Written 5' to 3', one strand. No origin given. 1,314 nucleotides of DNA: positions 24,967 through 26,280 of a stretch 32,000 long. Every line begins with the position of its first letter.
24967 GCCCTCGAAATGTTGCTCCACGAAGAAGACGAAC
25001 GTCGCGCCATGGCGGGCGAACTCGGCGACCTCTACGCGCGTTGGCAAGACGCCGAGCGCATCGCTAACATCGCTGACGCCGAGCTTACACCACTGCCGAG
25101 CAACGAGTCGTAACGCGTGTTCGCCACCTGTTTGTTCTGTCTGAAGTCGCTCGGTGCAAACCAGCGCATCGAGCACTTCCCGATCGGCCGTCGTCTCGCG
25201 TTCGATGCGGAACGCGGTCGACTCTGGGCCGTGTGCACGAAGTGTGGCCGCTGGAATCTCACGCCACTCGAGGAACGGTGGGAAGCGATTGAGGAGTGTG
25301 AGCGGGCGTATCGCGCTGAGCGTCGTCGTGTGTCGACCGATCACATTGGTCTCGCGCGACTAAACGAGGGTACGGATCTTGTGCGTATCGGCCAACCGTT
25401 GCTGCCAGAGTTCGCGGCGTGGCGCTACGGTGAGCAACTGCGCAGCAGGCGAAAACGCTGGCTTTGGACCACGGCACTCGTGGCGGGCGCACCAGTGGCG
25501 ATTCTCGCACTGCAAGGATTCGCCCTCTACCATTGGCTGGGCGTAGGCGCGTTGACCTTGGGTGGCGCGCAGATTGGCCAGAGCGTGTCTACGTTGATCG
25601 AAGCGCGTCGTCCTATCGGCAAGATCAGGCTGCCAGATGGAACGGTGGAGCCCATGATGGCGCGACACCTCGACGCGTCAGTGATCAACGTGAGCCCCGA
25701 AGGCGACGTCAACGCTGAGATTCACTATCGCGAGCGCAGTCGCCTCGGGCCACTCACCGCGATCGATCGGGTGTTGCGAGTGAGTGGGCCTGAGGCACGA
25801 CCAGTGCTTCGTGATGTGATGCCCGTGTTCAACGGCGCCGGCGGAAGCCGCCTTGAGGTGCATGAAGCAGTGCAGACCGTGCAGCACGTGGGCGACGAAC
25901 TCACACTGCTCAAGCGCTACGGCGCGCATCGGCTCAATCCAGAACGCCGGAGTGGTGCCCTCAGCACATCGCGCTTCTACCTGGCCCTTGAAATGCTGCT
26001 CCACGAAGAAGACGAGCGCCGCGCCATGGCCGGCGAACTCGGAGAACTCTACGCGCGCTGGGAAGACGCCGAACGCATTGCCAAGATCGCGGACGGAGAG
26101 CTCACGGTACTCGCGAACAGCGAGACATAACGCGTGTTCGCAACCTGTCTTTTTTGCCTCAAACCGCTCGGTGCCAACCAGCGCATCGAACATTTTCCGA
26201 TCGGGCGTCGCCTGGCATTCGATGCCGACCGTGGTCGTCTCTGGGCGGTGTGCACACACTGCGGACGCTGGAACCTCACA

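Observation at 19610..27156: Four-member family of unassignable zinc-ribbon membrane proteins clustered with an outer-membrane protein and a secreted peptidase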

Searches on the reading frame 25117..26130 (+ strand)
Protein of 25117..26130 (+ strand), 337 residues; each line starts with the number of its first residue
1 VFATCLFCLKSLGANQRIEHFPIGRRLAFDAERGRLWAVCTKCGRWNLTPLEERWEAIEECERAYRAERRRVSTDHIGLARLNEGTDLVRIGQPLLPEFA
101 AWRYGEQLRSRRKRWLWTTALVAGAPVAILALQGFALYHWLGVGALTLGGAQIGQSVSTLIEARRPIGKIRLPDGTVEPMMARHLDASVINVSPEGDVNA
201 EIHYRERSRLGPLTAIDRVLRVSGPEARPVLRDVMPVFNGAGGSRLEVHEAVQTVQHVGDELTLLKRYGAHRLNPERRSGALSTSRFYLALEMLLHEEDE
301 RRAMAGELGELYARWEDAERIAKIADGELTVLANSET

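Call 4: search_protein_families(library=pfam, proteins=[window:25117-26127:+], max_evalue=1)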
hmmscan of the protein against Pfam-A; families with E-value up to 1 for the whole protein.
window:25117-26127:+ (337 aa): 0 families

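Call 5: search_protein_families(library=ncbifam, proteins=[window:25117-26127:+], max_evalue=1)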
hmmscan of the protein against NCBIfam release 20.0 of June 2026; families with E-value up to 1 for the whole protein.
window:25117-26127:+ (337 aa): 0 families

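Call 6: search_protein_families(library=padloc, proteins=[window:25117-26127:+], max_evalue=1)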
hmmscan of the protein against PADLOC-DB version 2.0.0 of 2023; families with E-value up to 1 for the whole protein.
window:25117-26127:+ (337 aa): 0 families

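Call 7: search_protein_families(library=phrogs, proteins=[window:25117-26127:+], max_evalue=1)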
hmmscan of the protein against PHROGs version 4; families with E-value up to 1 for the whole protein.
window:25117-26127:+ (337 aa): 1 family
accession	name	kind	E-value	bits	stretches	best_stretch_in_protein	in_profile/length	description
phrog_8015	-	unknown function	0.13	13.6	1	12-72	22-83/93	-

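Call 9: find_homologous_proteins(query=window:25117-26127:+)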
Query window:25117-26127:+ (337 aa): 7236 proteins with E <= 0.001 among 8000 candidates; the best 120 are listed.
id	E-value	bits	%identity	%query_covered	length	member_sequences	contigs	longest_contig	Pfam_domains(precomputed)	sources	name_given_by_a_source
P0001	9.0e-204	694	91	100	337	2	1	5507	-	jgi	jgi:hypothetical protein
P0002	3.2e-184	630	80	100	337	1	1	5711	-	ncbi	-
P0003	6.3e-182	622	81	99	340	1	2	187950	-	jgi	jgi:hypothetical protein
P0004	7.1e-157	540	73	99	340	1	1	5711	-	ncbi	-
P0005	5.6e-155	534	72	99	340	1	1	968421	-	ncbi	-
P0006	3.3e-154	531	71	99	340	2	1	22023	-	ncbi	-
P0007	1.1e-129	451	62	99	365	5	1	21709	-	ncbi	-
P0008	2.8e-124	433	61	99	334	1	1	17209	-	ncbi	-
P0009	3.9e-119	416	58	99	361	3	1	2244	-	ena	-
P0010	1.7e-113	397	59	99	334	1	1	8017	-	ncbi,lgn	-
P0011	6.8e-99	349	42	95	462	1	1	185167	-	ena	-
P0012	3.6e-92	327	49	99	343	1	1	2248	-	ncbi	-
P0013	3.8e-90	321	50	98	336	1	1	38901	-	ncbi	-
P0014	3.9e-87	311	58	78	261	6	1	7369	-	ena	-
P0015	2.0e-86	308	51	100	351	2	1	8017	-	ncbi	-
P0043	6.4e-74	267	44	97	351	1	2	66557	-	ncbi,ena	ncbi:MAG: hypothetical protein ABI311_13230 [Gemmatimonadaceae bacterium]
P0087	1.3e-70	256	42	99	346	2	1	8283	-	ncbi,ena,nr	ncbi:MAG TPA: hypothetical protein PKE51_11345 [Gemmatimonadaceae bacterium]|nr:hypothetical protein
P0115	8.7e-70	254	41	100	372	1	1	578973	-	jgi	jgi:hypothetical protein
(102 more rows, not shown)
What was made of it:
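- Checked: This is far beyond chance: homologs reach E = 1e-204 and 7,236 proteins score E <= 1e-3 (call 9).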

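Call 14: find_related_loci(query=A2, collection=genome_contigs, flank=10000)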
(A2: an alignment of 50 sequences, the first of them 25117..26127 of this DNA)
Query A2 (337 aa) in genome_contigs; peptide patterns used: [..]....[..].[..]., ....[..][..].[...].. (x = any residue, [..] = any of these).
599 stretches matched a pattern (row limit reached: there are more); 572 encode a relative of the query (tblastn E <= 1e-3); the best 80 are kept; 80 distinct loci.
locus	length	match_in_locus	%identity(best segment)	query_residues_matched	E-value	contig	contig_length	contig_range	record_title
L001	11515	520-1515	62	1-334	3e-130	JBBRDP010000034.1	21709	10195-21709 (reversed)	MAG: Gemmatimonadales bacterium isolate Co_metawrap_2458 Cmw_2458_k141_9746800_length_21709_cov_17.9968, whole genome sh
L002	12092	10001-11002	61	1-334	2e-123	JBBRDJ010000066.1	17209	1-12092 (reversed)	MAG: Gemmatimonadales bacterium isolate Co_metawrap_2446 Cmw_2446_k141_9265465_length_17209_cov_28.0000, whole genome sh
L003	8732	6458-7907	62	1-334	4e-107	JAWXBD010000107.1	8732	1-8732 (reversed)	MAG: Phycisphaerae bacterium isolate MP6G1.12 k99_657755, whole genome shotgun sequence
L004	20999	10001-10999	50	1-331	2e-91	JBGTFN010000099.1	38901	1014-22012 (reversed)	MAG: Gemmatimonadaceae bacterium isolate JTS-RE193 k141_4749654, whole genome shotgun sequence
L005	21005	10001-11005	49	1-334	1e-88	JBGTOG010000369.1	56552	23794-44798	MAG: Gemmatimonadaceae bacterium isolate JTS-RE43 k141_4040937, whole genome shotgun sequence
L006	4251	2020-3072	47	1-336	2e-85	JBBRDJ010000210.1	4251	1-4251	MAG: Gemmatimonadales bacterium isolate Co_metawrap_2446 Cmw_2446_k141_22878667_length_4251_cov_22.9786, whole genome sh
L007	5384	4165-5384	46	1-335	2e-83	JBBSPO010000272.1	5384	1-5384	MAG: Gemmatimonadales bacterium isolate LS6_sbin.58 LS6_sbin.58_K_425251_L_5384_cov_8.9664, whole genome shotgun sequenc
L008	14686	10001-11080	48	1-335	7e-86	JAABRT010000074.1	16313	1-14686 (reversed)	MAG: Gemmatimonas sp. isolate S08.Bin118 NODE_74_length_16313_cov_4.75745, whole genome shotgun sequence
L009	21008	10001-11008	44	1-326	2e-74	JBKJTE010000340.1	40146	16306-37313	MAG: Gemmatimonas sp. isolate ant_bin.606 k117_5960679, whole genome shotgun sequence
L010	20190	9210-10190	42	1-326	3e-73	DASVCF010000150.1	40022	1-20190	MAG TPA_asm: Gemmatimonadaceae bacterium isolate SMAG_U1999 k141_1511301, whole genome shotgun sequence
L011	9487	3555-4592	42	1-336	3e-73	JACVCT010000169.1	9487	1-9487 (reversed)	MAG: Gemmatimonadaceae bacterium isolate Desfum bin_10_GBBB08 NODE_950_length_9487_cov_3.093697, whole genome shotgun se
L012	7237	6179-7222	44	1-333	5e-73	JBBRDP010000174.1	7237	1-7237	MAG: Gemmatimonadales bacterium isolate Co_metawrap_2458 Cmw_2458_k141_9332298_length_7237_cov_15.9831, whole genome sho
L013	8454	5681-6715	43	1-327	5e-73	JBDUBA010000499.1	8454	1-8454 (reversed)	MAG: Gemmatimonas sp. isolate cluster4_bin.203 NODE_25460_length_8454_cov_9.702941, whole genome shotgun sequence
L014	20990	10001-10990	43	1-326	1e-72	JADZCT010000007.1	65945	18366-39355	MAG: Gemmatimonadaceae bacterium isolate SJ733 c_000000289147, whole genome shotgun sequence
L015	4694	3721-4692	45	1-321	3e-72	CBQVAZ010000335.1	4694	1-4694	MAG TPA_asm: uncultured Gemmatimonadaceae bacterium isolate SRR11839388_concoct_108 genome assembly, contig: ERZ27397410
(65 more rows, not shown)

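Call 18: predict_structure(alignment_id=A2)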
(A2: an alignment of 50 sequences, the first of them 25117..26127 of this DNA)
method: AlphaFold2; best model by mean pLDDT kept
length: 337 residues; sequences in the alignment: 50
mean_pLDDT: 85.0   pTM: 0.73
mean pLDDT of the five models: 85.0, 83.4, 82.5, 79.3, 78.9
residues with pLDDT >= 90: 169; 70-90: 124; 50-70: 41; < 50: 3
segments of 3 or more residues with pLDDT < 50: 280-282
pLDDT, mean of each block of 10 residues (from residue 1): 85 92 92 92 86 85 90 84 93 68 85 92 81 68 64 84 89 94 91 94 94 91 95 92 92 89 91 64 75 88 81 86 75 63
secondary structure, 60 per line:
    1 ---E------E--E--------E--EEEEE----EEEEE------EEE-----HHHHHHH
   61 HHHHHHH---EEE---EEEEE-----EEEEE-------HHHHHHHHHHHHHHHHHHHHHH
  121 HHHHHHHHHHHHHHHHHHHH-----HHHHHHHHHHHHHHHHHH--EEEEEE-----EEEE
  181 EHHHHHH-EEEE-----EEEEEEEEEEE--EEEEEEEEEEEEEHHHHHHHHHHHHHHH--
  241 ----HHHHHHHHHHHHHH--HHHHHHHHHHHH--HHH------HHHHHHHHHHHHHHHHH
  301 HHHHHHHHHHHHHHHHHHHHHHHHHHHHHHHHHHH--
elements in order: E26-30 E35-39 E46-48 H54-67 E71-73 E77-81 E87-91 H99-140 H146-163 E166-171 E177-181 H182-187 E189-192 E198-208 E211-223 H224-238 H245-258 H261-272 H284-335
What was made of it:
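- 25459..25605 (+): Copy C residues 115-163: a Gly/Ala-rich uncharged stretch, predicted to be a two-helix membrane hairpin. Its sequence is poorly conserved. AF2 predicts helices 99-140 and 146-163 (call 18).
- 25606..25965 (+): Copy C residues 164-283: the variable central alpha/beta domain, with five strands followed by three helices. It carries the semi-conserved motif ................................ pLDDT is 89-95 (call 18).
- On ZAS anti-sigma factor (zf-HC2, PF13490): The motif present is C-x2-C-H in a predicted beta-rich domain (call 18).
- Structure: the AF2 model has pLDDT 85 and pTM 0.73, with two long helices over the hydrophobic stretch and a 52-residue C-terminal helix (call 18). 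The N-domain is predicted to be beta-rich rather than helical (call 18).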

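Call 20: search_protein_representatives(alignment_id=A2)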
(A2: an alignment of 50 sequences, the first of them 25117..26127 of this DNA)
Query: 50 sequences, 343 profile positions. Proteins with E-value up to 0.001 (for the whole library): 2625; up to 1e-10: 2147; up to 1e-30: 1138. The best 150 are listed.
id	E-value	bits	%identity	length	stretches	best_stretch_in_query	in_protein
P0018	4.4e-131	454.2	-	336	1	1-338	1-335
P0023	7.4e-128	443.6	-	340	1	1-339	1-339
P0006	3.4e-127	441.4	-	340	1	1-338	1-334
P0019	4.9e-127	440.9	-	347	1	1-337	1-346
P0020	2.7e-126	438.5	-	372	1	1-340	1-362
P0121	1.9e-125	435.7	-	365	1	1-342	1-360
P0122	1.3e-123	429.6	-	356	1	1-336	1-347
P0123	2.2e-123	428.9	-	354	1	1-338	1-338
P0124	1.4e-122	426.2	-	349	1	1-340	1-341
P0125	7.9e-122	423.8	-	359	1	1-340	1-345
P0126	2.0e-119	415.8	-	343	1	1-340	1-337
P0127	6.7e-119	414.1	-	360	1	1-335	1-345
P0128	9.2e-119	413.7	-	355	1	1-341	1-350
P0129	2.0e-118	412.6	-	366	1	1-338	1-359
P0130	1.1e-117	410.1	-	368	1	1-340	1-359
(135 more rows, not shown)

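Call 25: fold_search(model_id=the predicted structure, library=pdb)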
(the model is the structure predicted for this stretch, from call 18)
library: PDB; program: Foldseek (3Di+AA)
matches with E <= 10: 624; with E <= 0.001: 0
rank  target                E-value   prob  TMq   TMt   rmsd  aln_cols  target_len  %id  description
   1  8zkh_A                1.6e-01  0.15  0.15  0.08  16.4       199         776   14  Structure of Polycystin-1/Polycystin-2 complex with phosphatidylglycerol-bound (released 2025-05-21)
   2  9qlo_NB               2.4e-01  0.15  0.09  0.18  13.9       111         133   12  NMT1-NAC bound human RNC with full length ARF1 - State 1 (released 2026-02-18)
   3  9syr_Nb               3.6e-01  0.18  0.08  0.19  11.4        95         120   12  Human quaternary complex of a translating 80S ribosome, NAC, MetAP1 and NatD (released 2025-12-17)
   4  8zl8_A                4.0e-01  0.12  0.14  0.08  16.9       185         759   14  Structure of Polycystin-1/Polycystin-2 complex with 7b,27-DHC (released 2025-11-26)
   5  8zkt_A                5.0e-01  0.06  0.10  0.06  17.4       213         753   14  Structure of Polycystin-1/Polycystin-2 complex with GOF mutations (released 2025-05-21)
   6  7t4s_D                5.3e-01  0.08  0.09  0.15  19.9       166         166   13  CryoEM structure of the HCMV Pentamer gH/gL/UL128/UL130/UL131A in complex with NRP2 and neutralizing fabs 8I21 and 13H (released 2022-03-23)
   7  8bjm_B                6.7e-01  0.07  0.10  0.17  15.9       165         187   14  Human full length RAD52 undecamer. (released 2023-11-15)
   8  6t6m                  7.1e-01  0.28  0.10  0.11   8.9        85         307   12  Y201W mutant of the orange carotenoid protein from Synechocystis at pH 5.5 (released 2020-11-18)
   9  7qwr_u                7.1e-01  0.13  0.08  0.21  13.6        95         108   12  Structure of the ribosome-nascent chain containing an ER signal sequence in complex with NAC (released 2022-03-09)
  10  4ibn                  7.1e-01  0.09  0.12  0.16  12.1       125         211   19  Crystal structure of LC9-RNase H1, a type 1 RNase H with the type 2 active-site motif (released 2013-03-20)
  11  9qlp_NB               7.5e-01  0.13  0.08  0.18  12.7        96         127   11  NMT1-NAC bound human RNC with full length ARF1 - State 2 (released 2026-02-18)
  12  4hj4_B                7.5e-01  0.08  0.10  0.17  16.0       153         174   10  Crystal Structure of Rhodobacter Sphaeroides LOV protein (released 2013-01-16)
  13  6jzv_C                7.5e-01  0.06  0.12  0.20  13.7       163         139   10  Crystal structure of SufU from Bacillus subtilis (released 2020-05-06)
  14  2y1z_B                8.4e-01  0.33  0.10  0.32   6.5        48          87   12  Human alphaB Crystallin ACD R120G (released 2011-03-02)
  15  7zsg                  8.9e-01  0.23  0.10  0.11   8.8        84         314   11  Structure of Orange Carotenoid Protein with canthaxanthin bound after 1 minute of illumination (released 2022-11-09)
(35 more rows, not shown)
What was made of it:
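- Tried and rejected: The beta1-3, alpha, beta4-5 order and weak SSB/PriB hits at probability 0.4-0.5 (call 25) suggested it.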

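Call 31: search_protein_families(library=pfam, alignment_id=A2, max_evalue=1)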
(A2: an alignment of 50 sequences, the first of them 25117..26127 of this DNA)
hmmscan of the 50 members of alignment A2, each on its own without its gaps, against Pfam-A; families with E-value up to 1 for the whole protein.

A. member 1, window:25117-26127:+ (337 aa): 0 families

B. families by the number of members that match (of 50 scanned): 16 families
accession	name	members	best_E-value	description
PF20695.2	UbiD_N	2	0.089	3-octaprenyl-4-hydroxybenzoate carboxy-lyase N-terminal domain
PF08974.15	DUF1877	2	0.11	Domain of unknown function (DUF1877)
PF04158.19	Sof1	2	0.14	Sof1-like domain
PF01925.25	TauE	1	0.0008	Sulfite exporter TauE/SafE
PF03390.20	2HCT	1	0.0026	2-hydroxycarboxylate transporter family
PF19042.5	CBP110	1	0.026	Nuclear cap binding complex subunit CBP110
PF19744.4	DUF6232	1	0.037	Family of unknown function (DUF6232)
PF20859.2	RHA1_ro05818_N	1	0.052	Hypothetical protein RHA1_ro05818, N-terminal helical domain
PF03899.21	ATP-synt_I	1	0.063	ATP synthase I chain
PF24491.1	DUF7586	1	0.095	Domain of unknown function (DUF7586)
PF10399.14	UCR_Fe-S_N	1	0.097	Ubiquitinol-cytochrome C reductase Fe-S subunit TAT signal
PF08122.17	NDUF_B12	1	0.11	NADH-ubiquinone oxidoreductase B12 subunit family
PF13453.11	Zn_ribbon_TFIIB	1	0.15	Transcription factor zinc-finger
PF00547.23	Urease_gamma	1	0.22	Urease, gamma subunit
PF20271.3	CATASP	1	0.46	CATRA-Associated Small Protein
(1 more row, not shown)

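Call 32: search_solved_structures(query=A2, max_evalue=10, show_alignments=3)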
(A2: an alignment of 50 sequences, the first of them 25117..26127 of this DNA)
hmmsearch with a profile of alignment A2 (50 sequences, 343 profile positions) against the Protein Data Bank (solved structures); distinct sequences matched with E-value up to 10: 5.
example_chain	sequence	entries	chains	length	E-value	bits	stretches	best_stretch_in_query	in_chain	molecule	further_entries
9v33_L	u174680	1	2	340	0.031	17.3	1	113-245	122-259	Polycomb group protein Asx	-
7bqr_A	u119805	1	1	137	0.35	13.8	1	176-296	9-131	Mussoc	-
7oya_W1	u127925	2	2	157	0.69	12.9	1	172-286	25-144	60S ribosomal protein L24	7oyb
11iq_24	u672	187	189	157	1.1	12.2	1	170-284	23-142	Large ribosomal subunit protein eL24 | eL24 | 60S ribosomal protein L24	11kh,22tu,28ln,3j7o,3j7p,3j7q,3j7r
2dgj_A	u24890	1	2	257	7.5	9.5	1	196-298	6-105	hypothetical protein ebhA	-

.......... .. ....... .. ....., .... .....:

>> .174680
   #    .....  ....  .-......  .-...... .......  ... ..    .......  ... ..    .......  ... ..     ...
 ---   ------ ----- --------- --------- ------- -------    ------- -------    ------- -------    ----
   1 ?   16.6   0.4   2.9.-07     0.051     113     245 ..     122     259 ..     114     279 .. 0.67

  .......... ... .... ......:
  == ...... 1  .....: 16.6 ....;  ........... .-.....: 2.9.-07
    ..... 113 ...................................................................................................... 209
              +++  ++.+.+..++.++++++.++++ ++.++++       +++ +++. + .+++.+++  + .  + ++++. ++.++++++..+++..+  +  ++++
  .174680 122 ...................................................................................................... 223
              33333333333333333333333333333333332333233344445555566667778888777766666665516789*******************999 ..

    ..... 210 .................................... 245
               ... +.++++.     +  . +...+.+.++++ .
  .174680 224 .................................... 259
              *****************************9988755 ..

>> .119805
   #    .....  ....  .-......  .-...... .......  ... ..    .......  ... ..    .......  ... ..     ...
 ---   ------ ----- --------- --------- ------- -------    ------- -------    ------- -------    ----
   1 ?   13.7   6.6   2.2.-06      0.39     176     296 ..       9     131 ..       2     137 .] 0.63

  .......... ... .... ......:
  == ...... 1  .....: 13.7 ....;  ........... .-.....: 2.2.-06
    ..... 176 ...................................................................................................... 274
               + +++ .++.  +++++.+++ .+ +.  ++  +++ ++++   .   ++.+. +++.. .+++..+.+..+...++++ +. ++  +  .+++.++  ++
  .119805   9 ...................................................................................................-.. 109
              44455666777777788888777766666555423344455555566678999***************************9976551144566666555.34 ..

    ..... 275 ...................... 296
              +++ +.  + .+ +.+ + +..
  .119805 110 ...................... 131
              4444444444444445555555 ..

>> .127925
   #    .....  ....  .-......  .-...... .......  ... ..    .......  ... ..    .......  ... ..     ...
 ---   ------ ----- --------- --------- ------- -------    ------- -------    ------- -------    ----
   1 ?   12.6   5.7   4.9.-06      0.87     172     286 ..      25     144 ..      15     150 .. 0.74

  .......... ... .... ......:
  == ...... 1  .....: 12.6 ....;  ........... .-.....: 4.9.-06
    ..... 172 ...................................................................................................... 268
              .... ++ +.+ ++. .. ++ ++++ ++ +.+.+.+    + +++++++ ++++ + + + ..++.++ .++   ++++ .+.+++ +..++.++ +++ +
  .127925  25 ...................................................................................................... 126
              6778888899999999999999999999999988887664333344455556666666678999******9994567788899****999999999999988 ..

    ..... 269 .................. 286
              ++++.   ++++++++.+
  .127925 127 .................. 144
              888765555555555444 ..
